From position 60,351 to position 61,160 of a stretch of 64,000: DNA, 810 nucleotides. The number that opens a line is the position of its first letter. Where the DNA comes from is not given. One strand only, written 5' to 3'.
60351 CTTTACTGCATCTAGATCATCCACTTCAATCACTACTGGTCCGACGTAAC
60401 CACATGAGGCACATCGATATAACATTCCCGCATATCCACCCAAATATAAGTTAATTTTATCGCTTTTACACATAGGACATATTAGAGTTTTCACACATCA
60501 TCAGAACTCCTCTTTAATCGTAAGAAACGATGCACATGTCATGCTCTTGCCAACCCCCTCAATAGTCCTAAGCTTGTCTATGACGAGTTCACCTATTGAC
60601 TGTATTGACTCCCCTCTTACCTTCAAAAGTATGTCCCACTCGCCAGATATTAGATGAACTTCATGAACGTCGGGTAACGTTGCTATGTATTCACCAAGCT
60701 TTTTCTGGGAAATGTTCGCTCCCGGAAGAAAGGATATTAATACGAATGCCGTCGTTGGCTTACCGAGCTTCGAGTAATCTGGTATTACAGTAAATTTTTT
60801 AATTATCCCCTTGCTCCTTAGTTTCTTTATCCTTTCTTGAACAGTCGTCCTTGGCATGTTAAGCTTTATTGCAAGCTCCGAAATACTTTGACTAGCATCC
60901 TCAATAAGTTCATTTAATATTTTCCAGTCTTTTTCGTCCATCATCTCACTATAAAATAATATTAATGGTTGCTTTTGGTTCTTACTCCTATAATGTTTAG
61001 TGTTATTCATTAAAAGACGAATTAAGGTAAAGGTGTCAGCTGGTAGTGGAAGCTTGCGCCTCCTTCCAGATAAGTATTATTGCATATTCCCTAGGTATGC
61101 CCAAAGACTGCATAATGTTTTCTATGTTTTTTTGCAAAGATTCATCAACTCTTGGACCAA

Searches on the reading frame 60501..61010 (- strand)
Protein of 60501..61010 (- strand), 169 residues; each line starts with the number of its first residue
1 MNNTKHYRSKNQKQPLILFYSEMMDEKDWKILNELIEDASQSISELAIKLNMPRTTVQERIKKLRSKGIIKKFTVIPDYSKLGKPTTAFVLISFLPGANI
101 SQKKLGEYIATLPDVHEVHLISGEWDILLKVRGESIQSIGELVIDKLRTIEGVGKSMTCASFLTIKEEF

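Call 3: search_protein_families(library=pfam, proteins=[window:60501-61010:-], max_evalue=1)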
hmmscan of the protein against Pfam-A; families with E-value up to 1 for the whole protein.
window:60501-61010:- (169 aa): 33 families (the best 25 are shown)
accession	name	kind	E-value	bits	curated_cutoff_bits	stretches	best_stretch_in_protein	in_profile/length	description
PF13412.12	HTH_24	-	3.9e-15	55.6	21.9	1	24-71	1-48/48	Winged helix-turn-helix DNA-binding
PF01037.27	AsnC_trans_reg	-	6.5e-14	52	25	1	94-159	5-68/73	Lrp/AsnC ligand binding domain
PF13404.12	HTH_AsnC-type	-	9.3e-14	51.4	27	1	24-65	1-42/42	AsnC-type helix-turn-helix domain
PF25212.1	HVO_A0114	-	8.5e-06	25.9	27.6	1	22-72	18-68/84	HVO_A0114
PF01022.26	HTH_5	-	2.8e-05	24.4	22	1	30-72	6-47/47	Bacterial regulatory protein, arsR family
PF01978.25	TrmB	-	3.8e-05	23.9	25.6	1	26-74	8-56/68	Sugar-specific transcriptional regulator TrmB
PF01047.28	MarR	-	0.00013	22.2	24.6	1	28-72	5-49/59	MarR family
PF08279.18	HTH_11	-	0.00014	22.1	25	1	30-69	4-44/55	HTH domain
PF14502.12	HTH_41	-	0.00045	20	25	1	41-70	7-36/48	Helix-turn-helix domain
PF12840.13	HTH_20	-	0.0005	20.4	27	1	31-71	9-49/51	Helix-turn-helix domain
PF09904.15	HTH_43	-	0.0021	18.4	27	1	33-73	13-53/89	Winged helix-turn helix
PF13730.12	HTH_36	-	0.0042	17.3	25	1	39-70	21-55/55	Helix-turn-helix domain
PF12802.13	MarR_2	-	0.0047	17.5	27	1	28-71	7-51/61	MarR family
PF13545.12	HTH_Crp_2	-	0.0047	17.3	27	1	44-82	26-67/70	Crp-like helix-turn-helix domain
PF13518.12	HTH_28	-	0.0059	17.1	25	1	31-69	5-41/52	Helix-turn-helix domain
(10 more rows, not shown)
